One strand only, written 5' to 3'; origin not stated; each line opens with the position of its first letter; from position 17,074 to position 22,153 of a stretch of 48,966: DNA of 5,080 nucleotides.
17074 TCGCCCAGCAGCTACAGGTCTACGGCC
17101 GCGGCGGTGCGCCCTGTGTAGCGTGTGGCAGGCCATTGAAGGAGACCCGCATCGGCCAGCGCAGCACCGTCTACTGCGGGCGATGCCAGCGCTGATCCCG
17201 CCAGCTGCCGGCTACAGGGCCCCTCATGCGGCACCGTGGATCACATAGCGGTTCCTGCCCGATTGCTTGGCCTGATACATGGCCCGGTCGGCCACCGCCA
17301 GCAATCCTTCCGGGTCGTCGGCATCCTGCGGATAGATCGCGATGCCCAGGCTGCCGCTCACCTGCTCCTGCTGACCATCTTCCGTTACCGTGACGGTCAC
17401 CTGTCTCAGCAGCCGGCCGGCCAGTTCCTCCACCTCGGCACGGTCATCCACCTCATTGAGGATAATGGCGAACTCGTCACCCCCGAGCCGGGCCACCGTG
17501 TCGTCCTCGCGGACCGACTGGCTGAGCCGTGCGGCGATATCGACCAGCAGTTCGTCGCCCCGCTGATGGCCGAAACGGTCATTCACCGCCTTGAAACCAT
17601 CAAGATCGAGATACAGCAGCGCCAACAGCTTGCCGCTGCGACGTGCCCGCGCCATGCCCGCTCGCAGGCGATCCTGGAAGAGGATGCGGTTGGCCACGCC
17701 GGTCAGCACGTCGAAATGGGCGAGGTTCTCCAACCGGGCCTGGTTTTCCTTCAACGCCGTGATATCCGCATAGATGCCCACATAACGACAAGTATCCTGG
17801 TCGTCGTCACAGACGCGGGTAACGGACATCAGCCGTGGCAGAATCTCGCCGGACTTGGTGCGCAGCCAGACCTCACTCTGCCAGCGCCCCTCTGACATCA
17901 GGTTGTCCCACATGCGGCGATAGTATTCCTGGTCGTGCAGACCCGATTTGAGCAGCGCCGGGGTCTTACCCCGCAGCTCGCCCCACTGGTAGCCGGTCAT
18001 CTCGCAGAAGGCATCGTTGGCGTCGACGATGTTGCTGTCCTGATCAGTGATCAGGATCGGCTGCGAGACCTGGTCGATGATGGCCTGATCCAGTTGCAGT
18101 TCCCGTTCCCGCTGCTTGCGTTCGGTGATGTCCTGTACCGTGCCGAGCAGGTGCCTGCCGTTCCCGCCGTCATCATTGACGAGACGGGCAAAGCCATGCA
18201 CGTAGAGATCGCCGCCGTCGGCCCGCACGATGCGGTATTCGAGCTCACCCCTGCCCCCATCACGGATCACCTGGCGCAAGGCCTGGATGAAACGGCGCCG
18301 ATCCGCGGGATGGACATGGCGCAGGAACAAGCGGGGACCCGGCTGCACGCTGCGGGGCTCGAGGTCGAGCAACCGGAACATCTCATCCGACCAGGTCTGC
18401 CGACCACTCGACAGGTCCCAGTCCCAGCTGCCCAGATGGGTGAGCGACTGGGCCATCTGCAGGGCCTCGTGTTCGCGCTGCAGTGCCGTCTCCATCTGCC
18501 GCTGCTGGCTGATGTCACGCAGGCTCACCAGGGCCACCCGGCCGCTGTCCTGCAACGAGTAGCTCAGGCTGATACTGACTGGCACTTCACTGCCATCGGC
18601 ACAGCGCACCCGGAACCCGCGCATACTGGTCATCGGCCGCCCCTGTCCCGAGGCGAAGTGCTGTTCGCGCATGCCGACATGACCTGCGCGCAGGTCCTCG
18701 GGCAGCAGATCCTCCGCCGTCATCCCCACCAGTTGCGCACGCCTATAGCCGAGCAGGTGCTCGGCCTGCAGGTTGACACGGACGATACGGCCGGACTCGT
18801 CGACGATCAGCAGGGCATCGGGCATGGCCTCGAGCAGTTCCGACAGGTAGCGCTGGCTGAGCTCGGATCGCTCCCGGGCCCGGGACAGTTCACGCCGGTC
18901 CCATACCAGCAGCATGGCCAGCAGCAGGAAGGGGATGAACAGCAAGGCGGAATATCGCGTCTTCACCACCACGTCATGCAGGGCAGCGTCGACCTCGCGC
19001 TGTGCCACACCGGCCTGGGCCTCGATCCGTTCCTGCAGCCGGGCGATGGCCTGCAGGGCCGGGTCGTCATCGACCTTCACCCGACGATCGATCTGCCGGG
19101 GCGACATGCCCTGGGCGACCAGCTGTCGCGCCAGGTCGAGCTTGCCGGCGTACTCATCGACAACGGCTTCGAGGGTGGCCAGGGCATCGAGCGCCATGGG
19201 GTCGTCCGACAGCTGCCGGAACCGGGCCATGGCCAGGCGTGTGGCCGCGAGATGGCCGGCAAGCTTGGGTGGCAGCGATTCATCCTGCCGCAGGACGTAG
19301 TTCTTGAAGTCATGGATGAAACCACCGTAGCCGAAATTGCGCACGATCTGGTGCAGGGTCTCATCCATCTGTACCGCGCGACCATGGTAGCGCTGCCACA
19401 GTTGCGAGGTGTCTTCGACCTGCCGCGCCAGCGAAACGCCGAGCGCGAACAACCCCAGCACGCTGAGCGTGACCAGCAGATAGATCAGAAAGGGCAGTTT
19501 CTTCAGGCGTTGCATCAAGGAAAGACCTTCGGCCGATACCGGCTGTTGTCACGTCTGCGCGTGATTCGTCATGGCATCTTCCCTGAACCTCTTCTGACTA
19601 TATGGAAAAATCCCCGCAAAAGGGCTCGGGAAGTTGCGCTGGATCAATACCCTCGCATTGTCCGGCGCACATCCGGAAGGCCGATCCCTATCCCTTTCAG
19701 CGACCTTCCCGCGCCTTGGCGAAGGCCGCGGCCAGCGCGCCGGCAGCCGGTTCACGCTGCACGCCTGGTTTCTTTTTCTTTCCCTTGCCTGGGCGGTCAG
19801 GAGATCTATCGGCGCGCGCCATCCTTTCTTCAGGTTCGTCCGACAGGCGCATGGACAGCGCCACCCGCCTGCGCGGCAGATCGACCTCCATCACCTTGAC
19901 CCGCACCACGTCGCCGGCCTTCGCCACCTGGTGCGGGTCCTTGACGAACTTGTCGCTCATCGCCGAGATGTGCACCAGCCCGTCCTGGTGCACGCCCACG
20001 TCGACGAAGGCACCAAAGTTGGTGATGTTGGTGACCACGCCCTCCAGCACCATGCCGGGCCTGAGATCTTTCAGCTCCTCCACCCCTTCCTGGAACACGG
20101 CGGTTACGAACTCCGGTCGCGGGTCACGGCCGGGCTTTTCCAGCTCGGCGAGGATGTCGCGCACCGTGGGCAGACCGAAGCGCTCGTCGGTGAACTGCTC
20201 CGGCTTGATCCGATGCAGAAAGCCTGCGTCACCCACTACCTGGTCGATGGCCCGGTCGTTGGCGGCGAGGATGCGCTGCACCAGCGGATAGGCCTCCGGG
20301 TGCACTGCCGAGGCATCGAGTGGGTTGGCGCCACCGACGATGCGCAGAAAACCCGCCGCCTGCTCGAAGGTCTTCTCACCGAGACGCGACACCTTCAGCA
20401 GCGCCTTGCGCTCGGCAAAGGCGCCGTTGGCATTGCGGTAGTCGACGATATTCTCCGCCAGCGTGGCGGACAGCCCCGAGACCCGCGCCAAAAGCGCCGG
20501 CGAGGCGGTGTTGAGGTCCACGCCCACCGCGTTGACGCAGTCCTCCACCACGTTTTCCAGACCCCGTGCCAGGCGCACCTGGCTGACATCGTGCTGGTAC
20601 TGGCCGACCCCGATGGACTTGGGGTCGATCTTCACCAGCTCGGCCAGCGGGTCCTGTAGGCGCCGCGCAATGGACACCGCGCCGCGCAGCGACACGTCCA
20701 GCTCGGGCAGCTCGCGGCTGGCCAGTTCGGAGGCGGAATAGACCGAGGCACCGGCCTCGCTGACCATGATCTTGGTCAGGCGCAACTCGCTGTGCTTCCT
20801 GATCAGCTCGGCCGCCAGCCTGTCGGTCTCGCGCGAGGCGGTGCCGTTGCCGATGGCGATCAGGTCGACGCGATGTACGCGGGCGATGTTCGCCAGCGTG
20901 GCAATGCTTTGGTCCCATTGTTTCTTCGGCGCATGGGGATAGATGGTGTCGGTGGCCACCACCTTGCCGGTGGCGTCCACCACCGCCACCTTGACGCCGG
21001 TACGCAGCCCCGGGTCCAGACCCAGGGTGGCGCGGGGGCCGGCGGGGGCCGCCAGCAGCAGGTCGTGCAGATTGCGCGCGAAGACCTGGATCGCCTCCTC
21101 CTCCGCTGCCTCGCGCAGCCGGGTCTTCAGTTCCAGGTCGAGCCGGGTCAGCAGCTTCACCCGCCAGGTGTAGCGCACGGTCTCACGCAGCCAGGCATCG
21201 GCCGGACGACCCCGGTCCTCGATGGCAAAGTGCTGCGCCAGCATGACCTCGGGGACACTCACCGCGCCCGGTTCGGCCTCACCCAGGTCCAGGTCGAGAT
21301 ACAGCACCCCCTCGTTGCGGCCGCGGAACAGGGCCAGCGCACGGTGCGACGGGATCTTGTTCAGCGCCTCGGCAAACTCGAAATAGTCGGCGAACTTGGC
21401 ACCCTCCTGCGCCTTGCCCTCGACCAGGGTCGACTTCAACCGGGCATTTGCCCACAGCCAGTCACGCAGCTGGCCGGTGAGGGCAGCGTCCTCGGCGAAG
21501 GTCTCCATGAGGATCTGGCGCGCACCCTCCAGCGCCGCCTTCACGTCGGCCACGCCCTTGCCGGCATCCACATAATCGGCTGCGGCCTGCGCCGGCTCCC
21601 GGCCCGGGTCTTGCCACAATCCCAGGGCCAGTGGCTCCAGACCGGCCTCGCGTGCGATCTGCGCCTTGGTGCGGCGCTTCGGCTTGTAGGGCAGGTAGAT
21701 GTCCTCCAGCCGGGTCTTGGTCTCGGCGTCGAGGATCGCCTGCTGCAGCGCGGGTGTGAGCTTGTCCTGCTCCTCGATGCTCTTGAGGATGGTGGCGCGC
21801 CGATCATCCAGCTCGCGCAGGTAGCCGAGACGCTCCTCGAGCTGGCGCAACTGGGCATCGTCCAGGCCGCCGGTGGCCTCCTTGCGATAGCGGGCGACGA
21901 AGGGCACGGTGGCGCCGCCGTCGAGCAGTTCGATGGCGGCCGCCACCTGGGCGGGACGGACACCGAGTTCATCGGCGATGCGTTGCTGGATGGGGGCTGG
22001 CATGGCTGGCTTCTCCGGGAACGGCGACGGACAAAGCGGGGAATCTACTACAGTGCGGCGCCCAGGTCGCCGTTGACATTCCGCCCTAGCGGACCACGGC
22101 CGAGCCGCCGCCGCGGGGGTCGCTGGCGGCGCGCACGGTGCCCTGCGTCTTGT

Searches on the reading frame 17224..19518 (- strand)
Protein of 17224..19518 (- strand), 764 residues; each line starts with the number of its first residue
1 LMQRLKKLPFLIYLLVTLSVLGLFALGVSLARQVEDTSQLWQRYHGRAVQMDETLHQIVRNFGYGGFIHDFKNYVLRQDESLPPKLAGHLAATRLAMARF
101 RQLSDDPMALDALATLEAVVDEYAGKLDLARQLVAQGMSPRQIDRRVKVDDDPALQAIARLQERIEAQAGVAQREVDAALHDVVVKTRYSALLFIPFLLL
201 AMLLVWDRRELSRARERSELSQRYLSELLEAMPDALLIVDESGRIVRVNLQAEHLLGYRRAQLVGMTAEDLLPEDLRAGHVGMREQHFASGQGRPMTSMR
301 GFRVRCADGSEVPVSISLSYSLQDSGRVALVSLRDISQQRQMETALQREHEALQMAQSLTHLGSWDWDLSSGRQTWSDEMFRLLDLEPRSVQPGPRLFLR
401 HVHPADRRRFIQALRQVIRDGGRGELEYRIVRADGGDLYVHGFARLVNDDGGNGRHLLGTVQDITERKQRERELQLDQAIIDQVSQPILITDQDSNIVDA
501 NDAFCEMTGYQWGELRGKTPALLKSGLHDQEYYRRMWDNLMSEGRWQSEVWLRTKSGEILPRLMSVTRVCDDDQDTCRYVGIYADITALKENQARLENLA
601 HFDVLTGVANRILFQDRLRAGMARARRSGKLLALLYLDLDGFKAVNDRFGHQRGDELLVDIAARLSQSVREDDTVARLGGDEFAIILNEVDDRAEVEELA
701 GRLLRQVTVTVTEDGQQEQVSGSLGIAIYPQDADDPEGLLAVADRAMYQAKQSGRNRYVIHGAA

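Call 67: search_protein_families(library=pfam, proteins=[window:17224-19518:-], max_evalue=0.00001)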
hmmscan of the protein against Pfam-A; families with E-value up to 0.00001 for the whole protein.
window:17224-19518:- (764 aa): 9 families
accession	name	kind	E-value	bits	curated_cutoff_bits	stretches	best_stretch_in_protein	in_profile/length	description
PF00990.26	GGDEF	-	1.6e-51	174.7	23.8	1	600-757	1-161/161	Diguanylate cyclase, GGDEF domain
PF13426.13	PAS_9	-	7.2e-36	123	27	2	486-588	2-103/103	PAS domain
PF00989.32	PAS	-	4.2e-34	117.4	22.6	2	225-336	3-113/113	PAS fold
PF08447.18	PAS_3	-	1.8e-30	105.5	25.6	2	375-461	3-89/89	PAS fold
PF08448.16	PAS_4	-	1.4e-29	103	23.1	2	482-590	2-109/110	PAS fold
PF13188.13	PAS_8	-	7.7e-19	67.3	21.8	2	225-274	3-49/65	PAS domain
PF24820.1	Diguanyl_cycl_sensor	-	1.8e-11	44.4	28.1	1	228-323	1-98/109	Diguanylate cyclase-like sensor domain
PF12860.13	PAS_7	-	1.1e-07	32.5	27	0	229-341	1-112/115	PAS fold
PF14598.12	PAS_11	-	5.2e-06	26.8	25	0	402-452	41-91/109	PAS domain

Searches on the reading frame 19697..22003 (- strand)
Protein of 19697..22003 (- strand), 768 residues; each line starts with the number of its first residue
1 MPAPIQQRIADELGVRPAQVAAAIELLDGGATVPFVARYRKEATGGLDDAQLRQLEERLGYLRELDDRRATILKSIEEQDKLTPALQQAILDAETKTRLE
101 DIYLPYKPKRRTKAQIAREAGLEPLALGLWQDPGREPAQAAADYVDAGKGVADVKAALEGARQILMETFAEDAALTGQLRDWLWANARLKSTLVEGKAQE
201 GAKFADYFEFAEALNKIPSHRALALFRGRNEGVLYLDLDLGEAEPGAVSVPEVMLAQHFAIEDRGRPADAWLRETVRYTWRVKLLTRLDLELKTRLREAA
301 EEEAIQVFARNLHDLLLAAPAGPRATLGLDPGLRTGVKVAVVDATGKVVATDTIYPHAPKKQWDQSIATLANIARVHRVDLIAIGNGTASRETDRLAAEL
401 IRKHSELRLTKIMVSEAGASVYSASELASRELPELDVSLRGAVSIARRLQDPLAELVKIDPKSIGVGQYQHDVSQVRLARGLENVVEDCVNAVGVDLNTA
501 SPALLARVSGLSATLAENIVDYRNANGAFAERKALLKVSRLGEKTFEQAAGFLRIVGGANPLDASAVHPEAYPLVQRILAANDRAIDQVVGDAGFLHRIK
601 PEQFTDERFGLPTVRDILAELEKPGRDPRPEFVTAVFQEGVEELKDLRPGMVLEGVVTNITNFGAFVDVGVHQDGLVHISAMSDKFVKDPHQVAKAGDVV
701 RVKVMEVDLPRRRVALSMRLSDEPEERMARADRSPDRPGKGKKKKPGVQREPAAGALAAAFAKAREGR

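Call 67: search_protein_families(library=pfam, proteins=[window:19697-22003:-], max_evalue=0.00001)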
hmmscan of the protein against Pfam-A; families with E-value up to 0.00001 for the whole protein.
window:19697-22003:- (768 aa): 9 families
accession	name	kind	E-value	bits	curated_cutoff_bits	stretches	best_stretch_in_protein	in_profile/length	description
PF22706.1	Tex_central_region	-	1.3e-73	247.3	27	1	132-308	1-178/178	Tex central region-like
PF16921.10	Tex_YqgF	-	1.2e-52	178.1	27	1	325-450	2-126/126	Tex protein YqgF-like domain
PF09371.15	Tex_N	-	1.1e-30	105.6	32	1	5-77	3-75/75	Tex-like protein N-terminal domain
PF12836.13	HHH_3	-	3.3e-28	98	27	1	490-554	1-65/65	Helix-hairpin-helix motif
PF17674.7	HHH_9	-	1.8e-23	83.6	23.1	1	560-629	1-70/70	HHH domain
PF00575.29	S1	-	1.4e-21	77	22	1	648-719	3-74/74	S1 RNA binding domain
PF23459.1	S1_RRP5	-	2.1e-07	31.9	27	1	647-717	1-71/72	RRP5 S1 domain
PF14639.11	YqgF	-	6.6e-07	29.7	35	1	337-457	21-147/150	Holliday-junction resolvase-like of SPT6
PF14635.12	HHH_7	-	7.7e-06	26.7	27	0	463-555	5-103/104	Helix-hairpin-helix motif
